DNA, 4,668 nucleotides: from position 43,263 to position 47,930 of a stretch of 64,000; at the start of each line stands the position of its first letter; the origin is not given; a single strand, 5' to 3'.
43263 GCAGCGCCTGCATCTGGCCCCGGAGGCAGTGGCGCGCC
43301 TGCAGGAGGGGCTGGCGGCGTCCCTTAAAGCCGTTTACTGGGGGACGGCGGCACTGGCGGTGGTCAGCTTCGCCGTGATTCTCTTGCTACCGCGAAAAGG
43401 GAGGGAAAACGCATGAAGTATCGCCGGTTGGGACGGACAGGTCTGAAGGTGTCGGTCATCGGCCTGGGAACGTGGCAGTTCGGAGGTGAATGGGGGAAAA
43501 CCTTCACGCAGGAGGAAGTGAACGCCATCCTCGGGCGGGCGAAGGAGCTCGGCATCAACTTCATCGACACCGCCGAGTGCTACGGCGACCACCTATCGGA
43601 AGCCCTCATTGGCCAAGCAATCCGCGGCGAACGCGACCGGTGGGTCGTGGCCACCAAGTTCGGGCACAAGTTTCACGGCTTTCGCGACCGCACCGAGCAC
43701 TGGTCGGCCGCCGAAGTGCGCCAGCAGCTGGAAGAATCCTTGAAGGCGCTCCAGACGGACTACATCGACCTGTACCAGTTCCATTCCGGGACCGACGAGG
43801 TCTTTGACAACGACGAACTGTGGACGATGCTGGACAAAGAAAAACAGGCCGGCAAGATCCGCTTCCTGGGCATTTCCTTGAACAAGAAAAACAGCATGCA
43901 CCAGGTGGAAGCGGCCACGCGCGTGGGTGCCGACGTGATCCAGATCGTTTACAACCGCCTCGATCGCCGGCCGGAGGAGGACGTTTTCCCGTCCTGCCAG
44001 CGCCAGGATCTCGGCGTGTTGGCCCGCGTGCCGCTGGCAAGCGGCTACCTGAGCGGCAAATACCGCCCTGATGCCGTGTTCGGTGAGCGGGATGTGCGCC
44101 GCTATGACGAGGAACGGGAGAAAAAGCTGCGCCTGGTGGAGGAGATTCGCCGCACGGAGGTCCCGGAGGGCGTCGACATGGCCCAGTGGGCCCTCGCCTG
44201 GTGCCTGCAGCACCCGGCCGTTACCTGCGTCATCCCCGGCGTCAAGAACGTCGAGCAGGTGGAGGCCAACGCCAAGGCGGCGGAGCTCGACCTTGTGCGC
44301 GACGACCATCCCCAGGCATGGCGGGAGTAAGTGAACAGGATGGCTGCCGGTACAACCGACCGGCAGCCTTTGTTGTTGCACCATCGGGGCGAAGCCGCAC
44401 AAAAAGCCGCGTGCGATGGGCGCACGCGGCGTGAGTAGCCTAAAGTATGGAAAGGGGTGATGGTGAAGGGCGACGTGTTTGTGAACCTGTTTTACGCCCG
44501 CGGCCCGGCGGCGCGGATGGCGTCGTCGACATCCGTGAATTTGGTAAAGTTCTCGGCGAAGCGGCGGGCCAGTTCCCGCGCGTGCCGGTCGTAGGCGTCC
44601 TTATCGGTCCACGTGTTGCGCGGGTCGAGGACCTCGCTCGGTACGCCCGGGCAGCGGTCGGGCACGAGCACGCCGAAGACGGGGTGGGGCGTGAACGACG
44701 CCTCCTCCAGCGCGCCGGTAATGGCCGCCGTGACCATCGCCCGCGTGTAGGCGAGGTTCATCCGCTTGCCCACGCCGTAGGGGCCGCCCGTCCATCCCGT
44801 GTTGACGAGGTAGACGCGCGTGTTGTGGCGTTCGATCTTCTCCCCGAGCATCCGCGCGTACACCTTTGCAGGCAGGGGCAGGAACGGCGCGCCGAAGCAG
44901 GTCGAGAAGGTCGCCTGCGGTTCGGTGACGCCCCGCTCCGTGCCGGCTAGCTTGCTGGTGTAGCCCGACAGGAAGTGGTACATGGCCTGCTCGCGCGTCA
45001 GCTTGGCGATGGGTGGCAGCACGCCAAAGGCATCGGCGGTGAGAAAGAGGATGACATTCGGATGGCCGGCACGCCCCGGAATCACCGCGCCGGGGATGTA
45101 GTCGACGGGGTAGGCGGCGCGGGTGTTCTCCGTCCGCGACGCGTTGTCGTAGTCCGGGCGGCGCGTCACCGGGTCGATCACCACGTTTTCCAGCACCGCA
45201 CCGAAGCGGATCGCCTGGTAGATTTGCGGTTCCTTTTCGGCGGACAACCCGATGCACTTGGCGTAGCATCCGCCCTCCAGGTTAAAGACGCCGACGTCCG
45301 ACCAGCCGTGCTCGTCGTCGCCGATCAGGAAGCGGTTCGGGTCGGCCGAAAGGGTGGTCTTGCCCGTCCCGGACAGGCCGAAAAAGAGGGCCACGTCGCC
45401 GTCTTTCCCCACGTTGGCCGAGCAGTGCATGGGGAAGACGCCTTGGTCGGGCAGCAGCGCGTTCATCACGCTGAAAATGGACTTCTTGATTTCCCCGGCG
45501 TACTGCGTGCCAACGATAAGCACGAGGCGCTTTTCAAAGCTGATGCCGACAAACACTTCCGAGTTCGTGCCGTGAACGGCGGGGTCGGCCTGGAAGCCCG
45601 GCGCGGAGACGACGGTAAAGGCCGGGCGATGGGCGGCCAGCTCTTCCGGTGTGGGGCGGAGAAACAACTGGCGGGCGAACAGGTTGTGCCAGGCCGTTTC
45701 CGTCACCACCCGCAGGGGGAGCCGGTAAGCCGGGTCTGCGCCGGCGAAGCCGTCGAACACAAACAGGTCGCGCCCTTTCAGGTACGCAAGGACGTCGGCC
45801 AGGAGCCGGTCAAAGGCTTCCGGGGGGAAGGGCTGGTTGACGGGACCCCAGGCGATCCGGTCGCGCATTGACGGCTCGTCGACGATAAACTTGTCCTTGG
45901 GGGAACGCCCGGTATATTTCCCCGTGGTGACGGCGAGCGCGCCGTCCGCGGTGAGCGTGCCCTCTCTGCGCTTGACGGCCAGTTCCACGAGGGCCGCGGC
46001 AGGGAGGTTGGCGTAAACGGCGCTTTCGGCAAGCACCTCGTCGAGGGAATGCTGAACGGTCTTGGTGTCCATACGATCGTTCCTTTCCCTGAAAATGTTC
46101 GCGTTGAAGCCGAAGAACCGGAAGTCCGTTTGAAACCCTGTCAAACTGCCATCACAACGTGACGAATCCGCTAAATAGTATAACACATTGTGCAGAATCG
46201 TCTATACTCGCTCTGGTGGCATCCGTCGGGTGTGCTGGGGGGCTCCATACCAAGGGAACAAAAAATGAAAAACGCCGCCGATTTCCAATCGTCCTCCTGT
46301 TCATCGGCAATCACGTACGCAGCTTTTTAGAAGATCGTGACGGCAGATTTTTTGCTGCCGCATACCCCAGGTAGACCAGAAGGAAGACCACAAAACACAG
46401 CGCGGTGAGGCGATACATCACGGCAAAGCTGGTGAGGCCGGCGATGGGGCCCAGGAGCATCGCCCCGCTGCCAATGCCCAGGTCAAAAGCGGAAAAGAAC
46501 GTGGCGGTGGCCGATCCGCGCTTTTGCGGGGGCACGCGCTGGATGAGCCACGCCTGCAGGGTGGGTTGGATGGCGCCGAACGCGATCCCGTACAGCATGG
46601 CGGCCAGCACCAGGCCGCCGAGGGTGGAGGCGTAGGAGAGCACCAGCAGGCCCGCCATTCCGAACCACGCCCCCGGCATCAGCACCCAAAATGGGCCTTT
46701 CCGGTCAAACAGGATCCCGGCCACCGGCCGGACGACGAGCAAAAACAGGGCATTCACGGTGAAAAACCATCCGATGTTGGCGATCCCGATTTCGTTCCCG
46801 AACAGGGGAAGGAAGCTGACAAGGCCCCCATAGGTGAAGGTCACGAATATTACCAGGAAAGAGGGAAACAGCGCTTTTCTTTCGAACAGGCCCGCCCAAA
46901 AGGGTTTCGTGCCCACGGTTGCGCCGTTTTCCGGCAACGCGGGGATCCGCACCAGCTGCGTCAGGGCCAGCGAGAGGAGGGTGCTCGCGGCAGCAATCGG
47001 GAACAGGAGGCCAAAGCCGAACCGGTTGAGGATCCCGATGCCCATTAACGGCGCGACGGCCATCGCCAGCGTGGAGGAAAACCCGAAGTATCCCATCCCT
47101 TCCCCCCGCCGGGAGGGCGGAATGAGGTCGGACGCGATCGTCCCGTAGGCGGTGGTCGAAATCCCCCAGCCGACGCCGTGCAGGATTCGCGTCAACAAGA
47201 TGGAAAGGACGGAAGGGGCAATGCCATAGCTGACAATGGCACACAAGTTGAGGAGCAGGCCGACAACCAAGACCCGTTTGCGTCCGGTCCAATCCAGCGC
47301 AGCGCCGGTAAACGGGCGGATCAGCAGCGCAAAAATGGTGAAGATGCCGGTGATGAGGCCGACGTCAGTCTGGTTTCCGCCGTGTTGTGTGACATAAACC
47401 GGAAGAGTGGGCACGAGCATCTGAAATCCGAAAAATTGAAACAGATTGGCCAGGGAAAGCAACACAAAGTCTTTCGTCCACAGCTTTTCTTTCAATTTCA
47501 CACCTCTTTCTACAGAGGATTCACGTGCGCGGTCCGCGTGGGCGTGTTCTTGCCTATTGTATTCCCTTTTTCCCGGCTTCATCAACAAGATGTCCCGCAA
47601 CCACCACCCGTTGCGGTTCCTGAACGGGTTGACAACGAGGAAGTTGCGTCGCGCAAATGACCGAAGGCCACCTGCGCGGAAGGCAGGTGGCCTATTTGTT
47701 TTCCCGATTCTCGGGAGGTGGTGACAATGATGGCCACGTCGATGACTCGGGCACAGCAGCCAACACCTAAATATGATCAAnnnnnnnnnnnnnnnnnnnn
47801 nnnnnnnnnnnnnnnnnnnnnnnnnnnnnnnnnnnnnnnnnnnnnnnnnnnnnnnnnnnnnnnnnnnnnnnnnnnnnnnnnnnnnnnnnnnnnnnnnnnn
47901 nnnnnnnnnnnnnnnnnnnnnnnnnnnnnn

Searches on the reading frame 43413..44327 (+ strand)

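Call 48: search_protein_families(library=pfam, proteins=[window:43413-44327:+], max_evalue=0.0001)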
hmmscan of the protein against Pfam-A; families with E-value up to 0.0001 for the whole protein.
window:43413-44327:+ (305 aa): 1 family
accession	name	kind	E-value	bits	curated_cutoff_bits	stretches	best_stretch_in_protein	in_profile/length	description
PF00248.27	Aldo_ket_red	-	9.6e-68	228.8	24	1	16-299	2-283/291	Aldo/keto reductase family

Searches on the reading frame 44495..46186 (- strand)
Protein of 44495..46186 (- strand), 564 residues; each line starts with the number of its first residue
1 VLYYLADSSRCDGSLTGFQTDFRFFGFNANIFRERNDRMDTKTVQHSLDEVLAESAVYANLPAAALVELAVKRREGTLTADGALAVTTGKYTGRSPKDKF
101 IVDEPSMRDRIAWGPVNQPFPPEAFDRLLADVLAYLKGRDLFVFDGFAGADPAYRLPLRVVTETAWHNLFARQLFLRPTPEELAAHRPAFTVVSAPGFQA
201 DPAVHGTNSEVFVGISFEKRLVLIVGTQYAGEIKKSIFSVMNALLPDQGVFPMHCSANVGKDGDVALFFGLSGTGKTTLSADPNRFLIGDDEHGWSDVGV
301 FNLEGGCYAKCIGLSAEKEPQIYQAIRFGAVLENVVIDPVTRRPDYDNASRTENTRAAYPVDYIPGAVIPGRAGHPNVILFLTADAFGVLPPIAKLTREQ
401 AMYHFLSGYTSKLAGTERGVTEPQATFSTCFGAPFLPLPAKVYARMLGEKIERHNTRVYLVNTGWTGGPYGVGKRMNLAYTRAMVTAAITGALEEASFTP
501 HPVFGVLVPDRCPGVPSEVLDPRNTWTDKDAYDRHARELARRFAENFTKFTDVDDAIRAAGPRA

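Call 31: search_protein_families(library=pfam, proteins=[window:44495-46186:-], max_evalue=0.00001)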
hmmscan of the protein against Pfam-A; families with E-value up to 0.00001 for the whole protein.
window:44495-46186:- (564 aa): 1 family
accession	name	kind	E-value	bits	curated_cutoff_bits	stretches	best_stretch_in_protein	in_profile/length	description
PF01293.25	PEPCK_ATP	-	5.6e-227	754.4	26.5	1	56-518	2-465/465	Phosphoenolpyruvate carboxykinase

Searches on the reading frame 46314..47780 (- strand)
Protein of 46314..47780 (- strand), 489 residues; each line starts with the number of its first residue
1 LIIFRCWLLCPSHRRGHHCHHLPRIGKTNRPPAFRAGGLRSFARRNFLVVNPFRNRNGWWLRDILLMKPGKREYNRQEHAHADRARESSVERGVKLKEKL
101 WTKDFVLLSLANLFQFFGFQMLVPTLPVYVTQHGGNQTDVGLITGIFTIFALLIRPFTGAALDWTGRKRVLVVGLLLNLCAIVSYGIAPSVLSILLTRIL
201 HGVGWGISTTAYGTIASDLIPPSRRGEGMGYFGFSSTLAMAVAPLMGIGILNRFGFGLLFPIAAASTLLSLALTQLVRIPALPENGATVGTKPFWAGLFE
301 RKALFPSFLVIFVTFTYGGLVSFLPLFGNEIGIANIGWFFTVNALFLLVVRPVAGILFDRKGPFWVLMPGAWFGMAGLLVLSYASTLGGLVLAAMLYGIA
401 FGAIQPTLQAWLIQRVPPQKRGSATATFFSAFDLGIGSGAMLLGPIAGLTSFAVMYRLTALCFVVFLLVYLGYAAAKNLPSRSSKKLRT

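Call 31: search_protein_families(library=pfam, proteins=[window:46314-47780:-], max_evalue=0.00001)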
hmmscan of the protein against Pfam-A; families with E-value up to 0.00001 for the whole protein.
window:46314-47780:- (489 aa): 4 families
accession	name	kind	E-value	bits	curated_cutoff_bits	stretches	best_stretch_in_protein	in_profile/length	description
PF07690.21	MFS_1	-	1.8e-55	188.7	33.4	2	108-439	1-346/347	Major Facilitator Superfamily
PF12832.13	MFS_1_like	-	4.9e-10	39.4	25.2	1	108-456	4-371/373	MFS_1 like family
PF13347.12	MFS_2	-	2.1e-08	33.6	27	1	79-270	200-400/427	MFS/sugar transport protein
PF00083.30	Sugar_tr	-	8.1e-08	32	22.3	1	127-284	35-193/452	Sugar (and other) transporter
